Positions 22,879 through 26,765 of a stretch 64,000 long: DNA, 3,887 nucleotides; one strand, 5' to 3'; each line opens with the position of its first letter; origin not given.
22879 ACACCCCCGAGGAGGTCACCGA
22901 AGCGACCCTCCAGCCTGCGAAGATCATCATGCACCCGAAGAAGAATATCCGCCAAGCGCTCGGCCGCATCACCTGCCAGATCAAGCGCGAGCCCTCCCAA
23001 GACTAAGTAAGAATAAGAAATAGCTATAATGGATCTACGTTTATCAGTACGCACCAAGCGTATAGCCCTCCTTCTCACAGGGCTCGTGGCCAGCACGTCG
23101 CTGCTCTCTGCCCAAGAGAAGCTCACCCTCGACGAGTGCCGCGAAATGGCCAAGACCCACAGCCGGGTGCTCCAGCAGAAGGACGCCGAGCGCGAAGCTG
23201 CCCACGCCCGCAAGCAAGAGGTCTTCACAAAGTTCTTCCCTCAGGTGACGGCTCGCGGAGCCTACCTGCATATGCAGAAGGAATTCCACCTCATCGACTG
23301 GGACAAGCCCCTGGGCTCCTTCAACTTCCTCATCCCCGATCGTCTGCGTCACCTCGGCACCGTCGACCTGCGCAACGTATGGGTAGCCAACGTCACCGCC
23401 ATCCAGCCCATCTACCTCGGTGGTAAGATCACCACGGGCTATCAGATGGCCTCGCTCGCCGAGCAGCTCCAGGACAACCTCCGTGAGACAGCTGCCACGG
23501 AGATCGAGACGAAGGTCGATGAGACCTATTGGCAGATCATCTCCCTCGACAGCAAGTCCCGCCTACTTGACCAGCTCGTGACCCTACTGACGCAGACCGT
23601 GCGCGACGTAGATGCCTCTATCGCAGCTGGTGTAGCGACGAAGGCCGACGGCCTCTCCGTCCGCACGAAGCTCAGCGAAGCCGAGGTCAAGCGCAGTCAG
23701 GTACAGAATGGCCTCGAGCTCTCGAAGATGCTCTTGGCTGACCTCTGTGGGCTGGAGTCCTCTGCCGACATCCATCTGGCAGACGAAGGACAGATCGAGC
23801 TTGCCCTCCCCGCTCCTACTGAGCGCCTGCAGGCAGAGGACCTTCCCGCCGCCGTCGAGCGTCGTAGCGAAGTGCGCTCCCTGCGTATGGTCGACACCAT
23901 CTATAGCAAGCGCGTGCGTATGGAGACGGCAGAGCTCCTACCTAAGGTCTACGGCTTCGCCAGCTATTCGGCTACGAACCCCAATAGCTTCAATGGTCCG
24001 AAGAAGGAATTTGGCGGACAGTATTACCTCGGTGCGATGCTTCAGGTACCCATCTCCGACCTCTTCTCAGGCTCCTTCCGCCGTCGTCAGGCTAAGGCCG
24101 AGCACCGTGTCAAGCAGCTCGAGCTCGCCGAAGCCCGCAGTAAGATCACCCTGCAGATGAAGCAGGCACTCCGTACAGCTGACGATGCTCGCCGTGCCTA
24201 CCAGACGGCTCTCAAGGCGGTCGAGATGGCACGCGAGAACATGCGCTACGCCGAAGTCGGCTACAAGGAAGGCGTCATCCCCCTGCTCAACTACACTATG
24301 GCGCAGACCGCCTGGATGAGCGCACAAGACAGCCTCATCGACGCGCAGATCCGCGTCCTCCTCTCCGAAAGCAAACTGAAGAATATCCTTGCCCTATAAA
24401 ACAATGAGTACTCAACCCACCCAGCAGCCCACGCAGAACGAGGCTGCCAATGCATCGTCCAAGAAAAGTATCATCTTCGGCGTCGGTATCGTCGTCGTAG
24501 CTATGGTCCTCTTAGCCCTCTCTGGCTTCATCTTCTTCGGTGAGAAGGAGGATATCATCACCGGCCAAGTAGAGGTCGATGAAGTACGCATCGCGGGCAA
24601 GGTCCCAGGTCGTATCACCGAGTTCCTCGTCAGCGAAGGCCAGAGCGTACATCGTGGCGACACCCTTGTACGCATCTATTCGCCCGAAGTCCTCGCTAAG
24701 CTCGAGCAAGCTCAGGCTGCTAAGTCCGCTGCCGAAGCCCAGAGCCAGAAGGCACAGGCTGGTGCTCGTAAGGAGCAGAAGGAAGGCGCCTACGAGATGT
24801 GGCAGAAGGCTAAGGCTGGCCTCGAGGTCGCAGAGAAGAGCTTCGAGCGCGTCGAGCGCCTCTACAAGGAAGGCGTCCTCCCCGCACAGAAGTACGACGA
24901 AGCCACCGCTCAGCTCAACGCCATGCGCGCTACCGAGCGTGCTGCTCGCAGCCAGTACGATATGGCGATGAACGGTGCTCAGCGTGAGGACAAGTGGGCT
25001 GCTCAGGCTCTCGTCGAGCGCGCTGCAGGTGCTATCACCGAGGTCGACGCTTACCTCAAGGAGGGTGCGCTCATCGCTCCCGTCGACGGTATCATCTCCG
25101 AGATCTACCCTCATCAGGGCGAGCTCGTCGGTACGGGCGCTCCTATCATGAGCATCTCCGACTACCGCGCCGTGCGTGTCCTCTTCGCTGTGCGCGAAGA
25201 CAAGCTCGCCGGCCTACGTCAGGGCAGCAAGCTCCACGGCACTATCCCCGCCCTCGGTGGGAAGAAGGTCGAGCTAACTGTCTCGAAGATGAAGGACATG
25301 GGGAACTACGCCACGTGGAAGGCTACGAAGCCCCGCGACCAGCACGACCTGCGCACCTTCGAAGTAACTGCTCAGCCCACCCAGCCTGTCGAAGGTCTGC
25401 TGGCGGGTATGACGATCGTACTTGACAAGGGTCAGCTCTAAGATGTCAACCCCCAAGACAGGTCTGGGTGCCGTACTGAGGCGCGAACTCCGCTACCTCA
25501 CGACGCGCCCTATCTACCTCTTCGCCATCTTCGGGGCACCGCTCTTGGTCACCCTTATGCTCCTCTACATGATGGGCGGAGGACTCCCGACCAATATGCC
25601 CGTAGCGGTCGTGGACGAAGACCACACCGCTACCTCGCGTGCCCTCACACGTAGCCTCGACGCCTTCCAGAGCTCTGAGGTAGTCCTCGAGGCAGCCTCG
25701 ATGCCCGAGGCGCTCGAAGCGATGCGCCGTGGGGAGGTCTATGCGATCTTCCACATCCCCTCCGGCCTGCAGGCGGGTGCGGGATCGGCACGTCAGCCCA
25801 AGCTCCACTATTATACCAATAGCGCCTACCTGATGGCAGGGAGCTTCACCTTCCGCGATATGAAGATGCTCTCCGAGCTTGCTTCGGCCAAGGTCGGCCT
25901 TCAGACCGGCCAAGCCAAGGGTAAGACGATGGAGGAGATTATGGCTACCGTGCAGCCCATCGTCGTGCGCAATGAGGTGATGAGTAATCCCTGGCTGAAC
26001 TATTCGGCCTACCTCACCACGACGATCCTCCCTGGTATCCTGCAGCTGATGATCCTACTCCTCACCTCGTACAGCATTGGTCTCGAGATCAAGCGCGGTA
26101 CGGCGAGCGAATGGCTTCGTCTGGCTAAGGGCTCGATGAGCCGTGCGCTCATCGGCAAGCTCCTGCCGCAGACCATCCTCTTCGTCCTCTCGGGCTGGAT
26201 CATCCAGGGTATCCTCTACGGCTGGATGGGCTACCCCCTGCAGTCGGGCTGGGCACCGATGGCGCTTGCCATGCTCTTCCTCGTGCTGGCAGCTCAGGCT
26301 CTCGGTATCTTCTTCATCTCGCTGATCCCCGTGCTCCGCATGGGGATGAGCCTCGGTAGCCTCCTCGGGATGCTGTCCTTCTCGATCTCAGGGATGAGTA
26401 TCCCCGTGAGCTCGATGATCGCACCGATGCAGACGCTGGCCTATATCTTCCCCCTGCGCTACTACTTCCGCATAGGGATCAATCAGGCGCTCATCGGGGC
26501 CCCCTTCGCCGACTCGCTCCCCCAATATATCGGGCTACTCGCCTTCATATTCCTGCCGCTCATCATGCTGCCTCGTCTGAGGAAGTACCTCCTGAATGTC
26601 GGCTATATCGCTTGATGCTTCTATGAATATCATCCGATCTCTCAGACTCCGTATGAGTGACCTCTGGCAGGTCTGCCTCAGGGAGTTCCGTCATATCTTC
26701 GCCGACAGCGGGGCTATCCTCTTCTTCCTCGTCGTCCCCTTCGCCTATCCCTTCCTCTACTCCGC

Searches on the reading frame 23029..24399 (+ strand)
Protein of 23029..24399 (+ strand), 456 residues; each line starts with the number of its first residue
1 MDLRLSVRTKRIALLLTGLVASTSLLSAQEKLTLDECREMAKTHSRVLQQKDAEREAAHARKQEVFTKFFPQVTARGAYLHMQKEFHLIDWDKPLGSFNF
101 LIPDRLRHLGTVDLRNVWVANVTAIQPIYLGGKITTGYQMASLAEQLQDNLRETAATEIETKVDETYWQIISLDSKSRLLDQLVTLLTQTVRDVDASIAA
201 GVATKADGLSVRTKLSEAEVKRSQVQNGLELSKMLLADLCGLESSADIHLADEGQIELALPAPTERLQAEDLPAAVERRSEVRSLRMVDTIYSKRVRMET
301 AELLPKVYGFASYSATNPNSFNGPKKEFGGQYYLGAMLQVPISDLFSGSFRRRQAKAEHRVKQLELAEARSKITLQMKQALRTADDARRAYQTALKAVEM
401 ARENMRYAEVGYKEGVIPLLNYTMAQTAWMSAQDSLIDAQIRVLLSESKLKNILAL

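Call 80: search_protein_families(library=pfam, max_evalue=0.00001, proteins=[window:23029-24399:+])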
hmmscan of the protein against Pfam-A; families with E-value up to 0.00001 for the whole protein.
window:23029-24399:+ (456 aa): 1 family
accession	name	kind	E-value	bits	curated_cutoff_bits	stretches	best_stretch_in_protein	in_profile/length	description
PF02321.23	OEP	-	3.9e-47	160.9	22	2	274-454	7-186/187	Outer membrane efflux protein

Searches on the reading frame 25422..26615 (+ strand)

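Call 80: search_protein_families(library=pfam, max_evalue=0.00001, proteins=[window:25422-26615:+])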
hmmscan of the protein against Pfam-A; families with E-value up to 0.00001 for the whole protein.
window:25422-26615:+ (397 aa): 2 families
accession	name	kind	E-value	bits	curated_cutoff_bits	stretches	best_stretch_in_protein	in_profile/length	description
PF12698.13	ABC2_membrane_3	-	6.9e-33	114.6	31.6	1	32-381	3-343/347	ABC-2 family transporter protein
PF01061.29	ABC2_membrane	-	2.2e-09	37.6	26.9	1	206-350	59-204/211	ABC-2 type transporter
